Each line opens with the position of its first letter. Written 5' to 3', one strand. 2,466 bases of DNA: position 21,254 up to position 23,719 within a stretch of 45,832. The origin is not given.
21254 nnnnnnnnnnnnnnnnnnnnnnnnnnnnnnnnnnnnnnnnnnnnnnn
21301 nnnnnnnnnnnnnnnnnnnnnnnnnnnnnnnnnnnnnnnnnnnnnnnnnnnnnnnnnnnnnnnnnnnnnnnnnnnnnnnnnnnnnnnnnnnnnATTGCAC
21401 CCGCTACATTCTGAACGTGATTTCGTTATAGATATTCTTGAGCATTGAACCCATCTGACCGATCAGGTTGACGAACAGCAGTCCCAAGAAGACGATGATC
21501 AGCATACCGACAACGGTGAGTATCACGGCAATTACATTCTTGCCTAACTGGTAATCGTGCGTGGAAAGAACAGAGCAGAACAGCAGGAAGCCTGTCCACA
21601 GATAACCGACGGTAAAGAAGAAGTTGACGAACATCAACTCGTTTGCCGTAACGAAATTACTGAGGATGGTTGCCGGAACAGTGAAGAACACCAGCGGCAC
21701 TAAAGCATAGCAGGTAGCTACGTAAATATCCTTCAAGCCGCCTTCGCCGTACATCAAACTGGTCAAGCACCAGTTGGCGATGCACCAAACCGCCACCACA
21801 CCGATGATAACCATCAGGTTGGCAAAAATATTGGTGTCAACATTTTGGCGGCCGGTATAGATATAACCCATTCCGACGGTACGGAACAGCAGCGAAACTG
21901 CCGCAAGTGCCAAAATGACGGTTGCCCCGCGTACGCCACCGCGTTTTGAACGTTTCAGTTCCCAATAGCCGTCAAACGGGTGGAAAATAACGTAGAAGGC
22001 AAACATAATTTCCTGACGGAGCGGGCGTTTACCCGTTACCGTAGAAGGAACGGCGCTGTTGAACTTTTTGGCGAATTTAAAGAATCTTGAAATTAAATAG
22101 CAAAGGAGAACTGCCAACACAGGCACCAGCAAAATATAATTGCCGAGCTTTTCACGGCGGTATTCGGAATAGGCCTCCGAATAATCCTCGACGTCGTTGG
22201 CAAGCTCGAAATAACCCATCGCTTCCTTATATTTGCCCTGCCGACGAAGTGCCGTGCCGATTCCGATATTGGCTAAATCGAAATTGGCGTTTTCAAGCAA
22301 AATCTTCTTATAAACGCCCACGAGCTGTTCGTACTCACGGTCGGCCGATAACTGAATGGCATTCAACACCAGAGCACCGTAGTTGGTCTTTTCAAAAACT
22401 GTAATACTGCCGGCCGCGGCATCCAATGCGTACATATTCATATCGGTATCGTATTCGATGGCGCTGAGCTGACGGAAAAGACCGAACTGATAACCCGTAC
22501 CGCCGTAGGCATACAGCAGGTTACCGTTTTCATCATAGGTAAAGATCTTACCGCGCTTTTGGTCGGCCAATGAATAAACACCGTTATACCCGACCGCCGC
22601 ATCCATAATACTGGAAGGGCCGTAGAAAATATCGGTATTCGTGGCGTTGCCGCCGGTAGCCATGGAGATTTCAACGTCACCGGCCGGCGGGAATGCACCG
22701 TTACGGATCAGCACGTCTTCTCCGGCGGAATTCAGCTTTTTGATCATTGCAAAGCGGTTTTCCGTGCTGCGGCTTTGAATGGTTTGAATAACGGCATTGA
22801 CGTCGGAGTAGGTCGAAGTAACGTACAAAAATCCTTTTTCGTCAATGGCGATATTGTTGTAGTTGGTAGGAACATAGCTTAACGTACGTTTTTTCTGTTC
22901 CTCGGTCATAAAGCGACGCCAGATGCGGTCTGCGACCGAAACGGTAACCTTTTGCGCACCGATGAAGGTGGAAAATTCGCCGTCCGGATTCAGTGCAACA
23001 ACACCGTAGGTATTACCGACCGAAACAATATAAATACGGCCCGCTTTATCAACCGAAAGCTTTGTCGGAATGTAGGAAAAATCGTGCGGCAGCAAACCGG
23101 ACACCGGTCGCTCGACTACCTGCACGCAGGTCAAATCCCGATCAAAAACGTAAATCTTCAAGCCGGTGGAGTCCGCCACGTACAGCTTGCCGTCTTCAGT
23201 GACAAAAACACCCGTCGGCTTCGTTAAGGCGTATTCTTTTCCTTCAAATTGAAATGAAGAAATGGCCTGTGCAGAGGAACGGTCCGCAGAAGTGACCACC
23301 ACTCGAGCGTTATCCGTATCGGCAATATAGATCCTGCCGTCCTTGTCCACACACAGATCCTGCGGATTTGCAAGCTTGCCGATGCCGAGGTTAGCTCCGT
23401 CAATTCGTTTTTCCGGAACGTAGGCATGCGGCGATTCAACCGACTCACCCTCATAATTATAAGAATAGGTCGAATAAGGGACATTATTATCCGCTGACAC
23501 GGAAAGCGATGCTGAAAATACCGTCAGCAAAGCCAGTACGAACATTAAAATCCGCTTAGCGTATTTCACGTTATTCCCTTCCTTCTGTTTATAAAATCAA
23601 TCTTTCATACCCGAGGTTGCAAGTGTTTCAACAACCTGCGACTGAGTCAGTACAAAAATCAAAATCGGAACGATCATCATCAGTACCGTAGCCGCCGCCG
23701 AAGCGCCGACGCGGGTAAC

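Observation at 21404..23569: Unusual fusion: extracellular NHL beta-propeller plus TPR tethered to a Yip1 polytopic membrane domain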

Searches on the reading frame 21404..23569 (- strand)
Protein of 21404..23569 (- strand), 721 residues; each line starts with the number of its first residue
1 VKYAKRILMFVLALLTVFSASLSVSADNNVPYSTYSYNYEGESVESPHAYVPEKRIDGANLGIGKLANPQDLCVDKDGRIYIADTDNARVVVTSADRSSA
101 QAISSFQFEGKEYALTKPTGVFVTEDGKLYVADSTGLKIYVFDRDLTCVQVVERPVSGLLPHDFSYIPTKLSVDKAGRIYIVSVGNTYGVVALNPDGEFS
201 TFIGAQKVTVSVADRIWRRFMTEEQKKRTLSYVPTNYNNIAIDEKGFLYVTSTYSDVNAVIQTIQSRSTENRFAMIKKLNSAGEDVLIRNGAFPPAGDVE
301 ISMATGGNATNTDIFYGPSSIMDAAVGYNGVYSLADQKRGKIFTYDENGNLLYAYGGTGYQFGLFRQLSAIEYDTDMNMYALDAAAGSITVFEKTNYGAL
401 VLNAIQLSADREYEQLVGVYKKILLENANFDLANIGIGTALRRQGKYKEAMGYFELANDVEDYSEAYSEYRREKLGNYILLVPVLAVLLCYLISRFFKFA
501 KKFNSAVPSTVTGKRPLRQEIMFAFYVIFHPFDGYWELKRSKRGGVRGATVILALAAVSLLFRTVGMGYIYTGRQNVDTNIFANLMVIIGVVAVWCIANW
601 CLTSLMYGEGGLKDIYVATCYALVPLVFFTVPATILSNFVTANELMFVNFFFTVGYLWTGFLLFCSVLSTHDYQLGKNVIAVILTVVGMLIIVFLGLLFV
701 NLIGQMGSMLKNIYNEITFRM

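Call 3: search_protein_families(library=pfam, proteins=[window:21404-23569:-], max_evalue=0.01)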
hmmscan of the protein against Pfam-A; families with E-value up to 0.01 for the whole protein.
window:21404-23569:- (721 aa): 8 families
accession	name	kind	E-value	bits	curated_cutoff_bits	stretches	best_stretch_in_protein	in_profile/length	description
PF01436.27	NHL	-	5.3e-14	51.9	20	1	66-92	1-27/28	NHL repeat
PF04893.22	Yip1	-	9.2e-13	48.9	28.6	1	526-695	2-171/173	Yip1 domain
PF08450.18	SGL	-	4.4e-07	30.2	26.3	1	67-201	86-218/246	SMP-30/Gluconolactonase/LRE-like region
PF06739.17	SBBP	-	6.3e-06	26.5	20.5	0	235-252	13-30/38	Beta-propeller repeat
PF25021.1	TEN_NHL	-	1.2e-05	24.9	27.1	0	57-91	132-166/357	Teneurin NHL domain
PF07494.17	Reg_prop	-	0.00034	20.9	20.4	0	71-84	9-22/24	Two component regulator propeller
PF20067.5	SSL_N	-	0.0019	18.4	18.9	0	63-85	17-39/46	Strictosidine synthase-like, N-terminal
PF17170.10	DUF5128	-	0.0096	15.6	22.9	0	108-240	35-155/321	6-bladed beta-propeller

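Call 4: search_protein_families(library=ncbifam, proteins=[window:21404-23569:-], max_evalue=0.01)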
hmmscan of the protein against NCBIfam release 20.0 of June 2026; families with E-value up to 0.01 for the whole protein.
window:21404-23569:- (721 aa): 4 families
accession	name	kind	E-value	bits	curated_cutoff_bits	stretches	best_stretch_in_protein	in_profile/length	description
NF035926.1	scyF_NHL_VPEP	equivalog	1.9e-18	66.8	350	2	300-395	183-276/376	scytonemin biosynthesis PEP-CTERM protein ScyF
NF033206.1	ScyE_fam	subfamily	2.2e-06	27.4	80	0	115-401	7-286/333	ScyD/ScyE family protein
TIGR02604.1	Piru_Ver_Nterm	subfamily_domain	0.0011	18.4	122.2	0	66-86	13-33/367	PVC-type heme-binding CxxCH protein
NF053768.1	CIS12_fam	equivalog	0.007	15.1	860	0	65-134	166-237/715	CIS12 family contractile injection system protein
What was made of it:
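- There are weak NCBIfam similarities to ScyF/ScyE propellers (call 4).
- Tried and rejected: The NCBIfam hits (ScyF, ScyE, CIS12, PVC haem protein) are far below their cutoffs and reflect generic propeller similarity (call 4).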

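Call 5: find_homologous_proteins(query=window:21404-23569:-)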
Query window:21404-23569:- (721 aa): 484 proteins with E <= 0.001 among 8000 candidates; the best 120 are listed.
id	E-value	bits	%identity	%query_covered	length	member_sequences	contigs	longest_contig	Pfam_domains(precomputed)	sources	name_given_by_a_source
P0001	0.0e+0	1612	100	100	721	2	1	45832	PF04893.23,PF01436.28,PF25021.2,PF06739.18,PF08450.19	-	-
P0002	0.0e+0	1169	70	100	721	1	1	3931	PF04893.23,PF01436.28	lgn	-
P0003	0.0e+0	1168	70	100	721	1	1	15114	PF04893.23,PF01436.28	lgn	-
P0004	0.0e+0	1166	70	100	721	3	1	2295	PF04893.23,PF01436.28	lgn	-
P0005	0.0e+0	1164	69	100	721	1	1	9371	PF04893.23,PF01436.28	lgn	-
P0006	0.0e+0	1162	69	100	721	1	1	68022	PF04893.23,PF01436.28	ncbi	-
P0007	0.0e+0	1160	70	100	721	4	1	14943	PF04893.23,PF01436.28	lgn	-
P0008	0.0e+0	1160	70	100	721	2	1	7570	PF04893.23,PF01436.28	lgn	-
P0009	0.0e+0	1157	69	100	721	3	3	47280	PF04893.23,PF01436.28,PF06739.18,PF08450.19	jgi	-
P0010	0.0e+0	1152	69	100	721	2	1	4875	PF04893.23,PF01436.28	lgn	-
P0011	0.0e+0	1151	69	100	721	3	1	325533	PF04893.23,PF01436.28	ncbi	-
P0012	0.0e+0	1150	69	100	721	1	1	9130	PF04893.23,PF01436.28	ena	-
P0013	0.0e+0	1143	69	100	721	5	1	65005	PF04893.23,PF01436.28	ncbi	-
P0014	0.0e+0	1141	70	97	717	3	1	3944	PF04893.23,PF01436.28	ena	-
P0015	0.0e+0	1141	69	98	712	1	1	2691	PF04893.23,PF01436.28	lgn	-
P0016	0.0e+0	1127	68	100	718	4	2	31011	PF04893.23,PF01436.28,PF25021.2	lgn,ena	-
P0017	0.0e+0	1124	68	100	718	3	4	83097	PF04893.23,PF01436.28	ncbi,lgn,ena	-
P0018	0.0e+0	1120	67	100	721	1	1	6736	PF04893.23,PF01436.28,PF06739.18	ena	-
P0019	0.0e+0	1114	67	100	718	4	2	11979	PF04893.23,PF01436.28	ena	-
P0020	0.0e+0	1108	68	97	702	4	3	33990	PF04893.23,PF01436.28,PF08450.19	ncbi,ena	-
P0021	0.0e+0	1106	66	100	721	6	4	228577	PF04893.23,PF01436.28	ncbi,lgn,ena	-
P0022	0.0e+0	1072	65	99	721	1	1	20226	PF04893.23,PF01436.28,PF08450.19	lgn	-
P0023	0.0e+0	1012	62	100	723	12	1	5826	PF04893.23,PF01436.28,PF06739.18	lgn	-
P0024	1.3e-295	1001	61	100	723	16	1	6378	PF04893.23,PF01436.28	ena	-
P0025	3.0e-270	917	57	99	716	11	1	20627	PF04893.23,PF01436.28,PF25021.2,PF08450.19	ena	-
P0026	5.8e-269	912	55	99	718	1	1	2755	PF04893.23,PF01436.28,PF07719.24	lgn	-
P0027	9.6e-267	905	55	97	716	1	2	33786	PF04893.23,PF01436.28,PF06739.18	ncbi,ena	-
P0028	2.2e-264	897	56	99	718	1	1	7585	PF14559.13,PF04893.23,PF01436.28,PF25021.2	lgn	-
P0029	3.9e-261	887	56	97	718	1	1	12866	PF04893.23,PF01436.28,PF25021.2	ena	-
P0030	9.5e-256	869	56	99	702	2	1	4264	PF04893.23,PF01436.28,PF25021.2,PF08450.19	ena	-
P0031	6.9e-253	859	53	99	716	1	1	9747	PF04893.23,PF01436.28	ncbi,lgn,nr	ncbi:MAG TPA: YIP1 family protein [Bacillota bacterium]|nr:YIP1 family protein [Bacillota bacterium]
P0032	1.1e-243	829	53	97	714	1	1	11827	PF04893.23,PF01436.28,PF08450.19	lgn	-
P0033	6.4e-233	793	49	100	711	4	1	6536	PF04893.23,PF01436.28,PF07719.24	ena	-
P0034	1.1e-226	773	68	70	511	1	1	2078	PF17170.11,PF01436.28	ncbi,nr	ncbi:MAG: NHL repeat-containing protein, partial [Lachnospiraceae bacterium]|nr:NHL repeat-containin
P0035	4.8e-221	754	49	99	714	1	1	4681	PF04893.23,PF01436.28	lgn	-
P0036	1.1e-196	674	43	98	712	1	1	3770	PF04893.23,PF01436.28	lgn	-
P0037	5.4e-191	655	43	99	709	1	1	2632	PF04893.23,PF01436.28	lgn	-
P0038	2.1e-188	646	45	94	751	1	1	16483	PF04893.23,PF01436.28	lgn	-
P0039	2.4e-187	643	42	99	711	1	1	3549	PF04893.23,PF01436.28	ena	-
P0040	9.7e-187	641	41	99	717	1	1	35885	PF04893.23,PF01436.28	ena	-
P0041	7.3e-185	635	43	99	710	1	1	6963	PF04893.23,PF01436.28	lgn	-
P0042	1.4e-184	634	43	99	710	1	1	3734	PF04893.23,PF01436.28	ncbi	ncbi:MAG: YIP1 family protein [Oscillospiraceae bacterium]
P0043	4.0e-183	629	44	94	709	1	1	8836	PF04893.23,PF01436.28,PF06739.18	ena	-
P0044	1.0e-182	627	43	99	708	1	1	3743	PF04893.23,PF01436.28,PF25021.2,PF06739.18,PF08450.19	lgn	-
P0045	9.2e-182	624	41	98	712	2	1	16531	PF04893.23,PF01436.28,PF06739.18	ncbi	-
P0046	4.7e-181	622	41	100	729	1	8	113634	PF04893.23,PF01436.28,PF06739.18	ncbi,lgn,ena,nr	ncbi:MAG: YIP1 family protein [Clostridia bacterium]|nr:YIP1 family protein [Clostridia bacterium]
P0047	2.6e-180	619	42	100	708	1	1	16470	PF04893.23,PF01436.28,PF06739.18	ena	-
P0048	6.1e-180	618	43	97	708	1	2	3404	PF04893.23,PF00515.35,PF13432.13,PF01436.28,PF07719.24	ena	-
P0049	6.4e-180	618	42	96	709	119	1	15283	PF04893.23,PF01436.28,PF06739.18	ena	-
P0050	7.2e-180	618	41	99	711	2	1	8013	PF04893.23,PF01436.28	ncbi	-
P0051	1.5e-179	617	41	100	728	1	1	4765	PF04893.23,PF01436.28,PF06739.18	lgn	-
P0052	3.2e-179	616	41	100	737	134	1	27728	PF04893.23,PF01436.28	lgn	-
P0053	6.3e-179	615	41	98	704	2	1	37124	PF04893.23,PF01436.28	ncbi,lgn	-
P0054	1.3e-178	614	42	96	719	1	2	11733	PF04893.23,PF01436.28,PF06739.18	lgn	-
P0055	3.8e-178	612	41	99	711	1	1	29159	PF04893.23,PF00515.35,PF01436.28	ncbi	-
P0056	1.4e-177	610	42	96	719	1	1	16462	PF04893.23,PF01436.28,PF06739.18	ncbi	-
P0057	3.7e-177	609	42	97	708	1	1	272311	PF04893.23,PF01436.28,PF06739.18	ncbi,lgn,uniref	ncbi:YIP1 family protein [Paenibacillus sp. GCM10027626]|uniref:YIP1 family protein n=1 Tax=Paenibac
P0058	6.1e-177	608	42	99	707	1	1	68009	PF04893.23,PF01436.28,PF06739.18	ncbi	-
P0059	6.7e-177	608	42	96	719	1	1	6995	PF04893.23,PF01436.28,PF06739.18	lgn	-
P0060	6.7e-177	608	42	96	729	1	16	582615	PF04893.23,PF01436.28,PF06739.18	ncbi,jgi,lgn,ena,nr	ncbi:MAG: hypothetical protein E7588_02380 [Ruminococcaceae bacterium]|nr:hypothetical protein [Osci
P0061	1.9e-176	607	42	99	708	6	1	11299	PF04893.23,PF00515.35,PF01436.28,PF07719.24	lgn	-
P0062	2.9e-176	606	41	100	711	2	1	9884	PF04893.23,PF01436.28,PF25021.2,PF06739.18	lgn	-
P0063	3.2e-176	606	41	100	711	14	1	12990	PF04893.23,PF01436.28,PF25021.2,PF06739.18,PF08450.19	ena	-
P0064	3.4e-176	606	41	100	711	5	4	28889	PF04893.23,PF01436.28,PF25021.2,PF06739.18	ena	-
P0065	7.2e-176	605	42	96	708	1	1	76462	PF04893.23,PF01436.28,PF06739.18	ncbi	-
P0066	9.9e-176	604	43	99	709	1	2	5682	PF04893.23,PF01436.28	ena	-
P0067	1.2e-175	604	42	96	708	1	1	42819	PF04893.23,PF01436.28,PF06739.18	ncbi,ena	-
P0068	1.7e-175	604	41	100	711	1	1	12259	PF04893.23,PF01436.28,PF25021.2,PF06739.18,PF08450.19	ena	-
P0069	1.2e-174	601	41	100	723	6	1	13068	PF04893.23,PF00515.35,PF13432.13,PF01436.28,PF07719.24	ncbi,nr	ncbi:MAG: YIP1 family protein [Clostridia bacterium]|nr:YIP1 family protein [Clostridia bacterium]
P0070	2.0e-174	600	42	99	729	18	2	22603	PF04893.23,PF01436.28,PF06739.18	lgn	-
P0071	2.4e-174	600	42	100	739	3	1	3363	PF04893.23,PF01436.28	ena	-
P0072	3.0e-174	599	42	97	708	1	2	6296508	PF04893.23,PF01436.28,PF06739.18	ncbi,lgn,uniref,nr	ncbi:tetratricopeptide (TPR) repeat protein [Paenibacillus castaneae]|uniref:YIP1 family protein n=1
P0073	4.4e-174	599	42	99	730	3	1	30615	PF04893.23,PF01436.28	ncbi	-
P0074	4.8e-174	599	41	99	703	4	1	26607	PF04893.23,PF01436.28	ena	-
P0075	1.6e-173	597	41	100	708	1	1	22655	PF04893.23,PF01436.28,PF06739.18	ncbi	-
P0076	1.7e-173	597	41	94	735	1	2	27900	PF04893.23,PF01436.28,PF06739.18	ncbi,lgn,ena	-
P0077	4.3e-173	596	41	94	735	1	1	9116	PF04893.23,PF01436.28,PF06739.18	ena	-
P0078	1.1e-172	594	40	96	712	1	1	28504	PF04893.23,PF01436.28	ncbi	-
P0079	1.2e-172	594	41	97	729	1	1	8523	PF04893.23,PF01436.28,PF06739.18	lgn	-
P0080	2.4e-172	593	40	100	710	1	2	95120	PF04893.23,PF13432.13,PF01436.28,PF07719.24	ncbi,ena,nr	ncbi:MAG: YIP1 family protein [Clostridia bacterium]|nr:YIP1 family protein [Clostridia bacterium]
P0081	3.1e-172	593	41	96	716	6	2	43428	PF04893.23,PF01436.28,PF06739.18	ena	-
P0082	4.0e-172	592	40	99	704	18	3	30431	PF04893.23,PF01436.28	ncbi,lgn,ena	-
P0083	4.6e-172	592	42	97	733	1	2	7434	PF04893.23,PF01436.28,PF25021.2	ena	-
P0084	7.8e-172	591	42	99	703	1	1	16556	PF04893.23,PF01436.28,PF08450.19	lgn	-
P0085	1.5e-171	591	40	96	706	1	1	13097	PF04893.23,PF01436.28,PF06739.18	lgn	-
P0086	2.6e-171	590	41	97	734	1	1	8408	PF04893.23,PF01436.28,PF06739.18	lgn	-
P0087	3.1e-171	589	40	100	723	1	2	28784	PF04893.23,PF00515.35,PF13432.13,PF01436.28,PF07719.24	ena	-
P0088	3.9e-171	589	42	97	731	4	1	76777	PF04893.23,PF01436.28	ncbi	-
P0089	5.4e-171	589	40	100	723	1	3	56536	PF04893.23,PF00515.35,PF01436.28,PF07719.24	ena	-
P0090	6.4e-171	588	40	100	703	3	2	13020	PF04893.23,PF01436.28,PF06739.18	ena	-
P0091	8.6e-171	588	41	94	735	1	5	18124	PF04893.23,PF01436.28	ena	-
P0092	1.9e-170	587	40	99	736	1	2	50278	PF04893.23,PF01436.28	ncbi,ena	-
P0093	1.9e-170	587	41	96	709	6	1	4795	PF04893.23,PF01436.28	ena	-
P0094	5.8e-170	585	41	100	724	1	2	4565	PF04893.23,PF00515.35,PF13424.13,PF01436.28,PF07719.24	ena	-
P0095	9.3e-170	585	40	100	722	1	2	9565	PF04893.23,PF00515.35,PF01436.28,PF07719.24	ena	-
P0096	9.9e-170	584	40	100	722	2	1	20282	PF04893.23,PF00515.35,PF01436.28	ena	-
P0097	1.2e-169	584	41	100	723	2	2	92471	PF04893.23,PF00515.35,PF01436.28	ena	-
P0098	1.2e-169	584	42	99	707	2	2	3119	PF04893.23,PF01436.28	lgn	-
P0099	1.5e-169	584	40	99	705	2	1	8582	PF04893.23,PF01436.28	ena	-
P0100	1.6e-169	584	42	96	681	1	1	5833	PF04893.23,PF01436.28,PF06739.18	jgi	-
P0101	1.8e-169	584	40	96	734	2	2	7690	PF04893.23,PF13432.13,PF01436.28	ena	-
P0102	2.0e-169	584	41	100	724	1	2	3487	PF04893.23,PF01436.28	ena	-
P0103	2.0e-169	583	40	99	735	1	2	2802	PF04893.23,PF01436.28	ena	-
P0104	2.1e-169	583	39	100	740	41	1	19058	PF04893.23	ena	-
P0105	3.4e-169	583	40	99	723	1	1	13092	PF04893.23,PF01436.28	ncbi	-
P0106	3.7e-169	583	41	100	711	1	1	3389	PF04893.23,PF01436.28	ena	-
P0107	7.7e-169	582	42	99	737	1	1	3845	PF04893.23,PF01436.28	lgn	-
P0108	1.2e-168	581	41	99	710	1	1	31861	PF04893.23,PF01436.28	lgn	-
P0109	1.2e-168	581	41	100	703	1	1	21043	PF04893.23,PF01436.28,PF06739.18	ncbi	-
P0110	2.0e-168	580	41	96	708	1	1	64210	PF04893.23,PF01436.28,PF06739.18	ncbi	-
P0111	2.2e-168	580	40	99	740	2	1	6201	PF04893.23,PF13432.13,PF01436.28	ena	-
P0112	2.3e-168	580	40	100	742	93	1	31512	PF04893.23,PF00515.35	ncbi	-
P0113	2.4e-168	580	41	98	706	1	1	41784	PF04893.23,PF01436.28,PF06739.18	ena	-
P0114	7.4e-168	578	41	97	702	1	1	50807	PF04893.23,PF01436.28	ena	-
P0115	1.2e-167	578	40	99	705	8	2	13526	PF01436.28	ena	-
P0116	1.2e-167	578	40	99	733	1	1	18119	PF04893.23,PF01436.28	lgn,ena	-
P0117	1.5e-167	577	39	100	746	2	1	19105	PF04893.23,PF00515.35,PF13432.13,PF01436.28,PF07719.24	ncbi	-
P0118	1.8e-167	577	41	98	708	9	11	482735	PF04893.23,PF17170.11,PF01436.28,PF08450.19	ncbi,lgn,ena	-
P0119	2.7e-167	576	40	99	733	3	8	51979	PF04893.23,PF01436.28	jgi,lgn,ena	jgi:DNA-binding beta-propeller fold protein YncE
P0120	3.0e-167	576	40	100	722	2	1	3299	PF04893.23,PF01436.28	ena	-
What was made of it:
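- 22145..22387 (-): TPR-like stalk of five helices, residues 395-475. Pfam TPR hits in homologues (call 5).
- On TPR repeat: Precomputed PF00515, PF07719 and PF13432 hits occur in several homologues (call 5).
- There are 484 hits among the scored candidates, essentially all about 700-745 aa at 94-100% coverage (call 5).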

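Call 10: find_related_loci(query=window:21404-23569:-, collection=genome_contigs, flank=10000)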
Query window:21404-23569:- (721 aa) in genome_contigs; peptide patterns used: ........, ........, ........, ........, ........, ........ (x = any residue, [..] = any of these).
95 stretches matched a pattern; 9 encode a relative of the query (tblastn E <= 1e-3); 9 distinct loci.
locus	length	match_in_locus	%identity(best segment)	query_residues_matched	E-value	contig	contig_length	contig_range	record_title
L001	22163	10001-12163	70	1-721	0e+0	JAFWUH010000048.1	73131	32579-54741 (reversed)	MAG: Clostridia bacterium isolate RGIG6077 Sheep_Omasum.Co__c2117595, whole genome shotgun sequence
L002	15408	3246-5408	62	2-721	0e+0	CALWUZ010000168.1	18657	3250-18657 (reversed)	MAG: uncultured Clostridia bacterium isolate E0_DM__bin125 genome assembly, contig: E0_DM__k127_3375635, whole genome sh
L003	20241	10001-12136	41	1-721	0e+0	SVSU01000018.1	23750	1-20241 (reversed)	MAG: Oscillospiraceae bacterium isolate SIG677 NODE_41343_length_23750_cov_1.515091, whole genome shotgun sequence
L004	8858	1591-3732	40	1-721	4e-170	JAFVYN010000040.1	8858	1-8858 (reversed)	MAG: Clostridia bacterium isolate RGIG5511 Sheep_Colon.Co__c747327, whole genome shotgun sequence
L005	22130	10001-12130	38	3-721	7e-165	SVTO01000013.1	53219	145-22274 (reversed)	MAG: Oscillospiraceae bacterium isolate SIG697 NODE_14482_length_53219_cov_3.121525, whole genome shotgun sequence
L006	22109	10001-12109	40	8-721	7e-164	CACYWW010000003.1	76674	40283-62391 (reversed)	MAG: uncultured Ruminococcus sp. isolate RUG12346 genome assembly, contig: RUG12346_asm_3, whole genome shotgun sequence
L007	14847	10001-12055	38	32-721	1e-159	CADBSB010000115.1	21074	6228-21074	MAG: uncultured Ruminococcus sp. isolate RUG14256 genome assembly, contig: RUG14256_asm_115, whole genome shotgun sequen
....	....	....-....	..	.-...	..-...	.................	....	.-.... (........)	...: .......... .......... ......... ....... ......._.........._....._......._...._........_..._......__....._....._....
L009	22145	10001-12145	40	1-721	8e-175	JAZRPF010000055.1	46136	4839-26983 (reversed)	MAG: Eubacteriales bacterium isolate T1900045381_YK20190071.MAGScoT_cleanbin_000007 SGB_6891_k141_3022540, whole genome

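Call 12: search_solved_structures(query=window:21404-23569:-, max_evalue=1)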
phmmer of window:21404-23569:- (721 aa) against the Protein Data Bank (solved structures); distinct sequences matched with E-value up to 1: 69 (the best 60 are shown).
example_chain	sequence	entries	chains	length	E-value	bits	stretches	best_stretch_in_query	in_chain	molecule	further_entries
8j72_A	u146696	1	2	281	1.4e-15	60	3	60-142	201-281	E3 ubiquitin-protein ligase TRIM71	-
3wwa_A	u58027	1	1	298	5.4e-15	58.2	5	66-188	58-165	Pizza7H protein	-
7qrx_A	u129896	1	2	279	6.3e-15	57.9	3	59-142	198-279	E3 ubiquitin-protein ligase TRIM71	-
9jur_A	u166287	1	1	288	7e-15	57.8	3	60-142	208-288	E3 ubiquitin-protein ligase TRIM71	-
6fpt_A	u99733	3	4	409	2.4e-14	56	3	52-145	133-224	E3 ubiquitin-protein ligase TRIM71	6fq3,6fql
6qsd_A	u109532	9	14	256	1.8e-13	53.2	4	66-190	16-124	Pizza6S | Pizza6-S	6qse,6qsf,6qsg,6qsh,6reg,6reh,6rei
1rwi_B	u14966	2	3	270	1.9e-11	46.4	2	66-139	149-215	Serine/threonine-protein kinase pknD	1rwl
7zpw_A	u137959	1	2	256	5.9e-11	44.8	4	66-190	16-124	Pizza6-TSK-TSH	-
6rej_A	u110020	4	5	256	1.7e-10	43.3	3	66-190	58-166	Pizza6-SH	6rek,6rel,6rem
3ww9_A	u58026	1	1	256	2e-10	43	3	66-190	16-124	pizza6 protein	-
6d69_A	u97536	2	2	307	3e-10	42.5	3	63-204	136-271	NHL Repeat Region of D. melanogaster Thin | Thin, isoform D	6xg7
7zqg_A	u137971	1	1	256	3.4e-10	42.3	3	66-188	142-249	Pizza6-KSH-TSH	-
6ren_A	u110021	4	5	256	3.5e-10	42.3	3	65-188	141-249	3fPizza6-SH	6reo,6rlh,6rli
9pt5_A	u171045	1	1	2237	4.7e-10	41.8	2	62-204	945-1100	Teneurin-like protein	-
9ifo_A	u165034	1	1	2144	5.3e-10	41.7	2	62-204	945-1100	Teneurin-Like Protein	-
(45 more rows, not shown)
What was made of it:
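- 22145..22387 (-): Weak CTPR and CTR9 matches (call 12).
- On NHL repeat beta-propeller (Pfam PF01436; six-bladed propeller clan): PDB NHL domains score E 1e-15 to 1e-9 (call 12).
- On TPR repeat: Weak PDB hits to designed CTPR and CTR9 at residues 409-468, E 0.03-0.4 (call 12).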
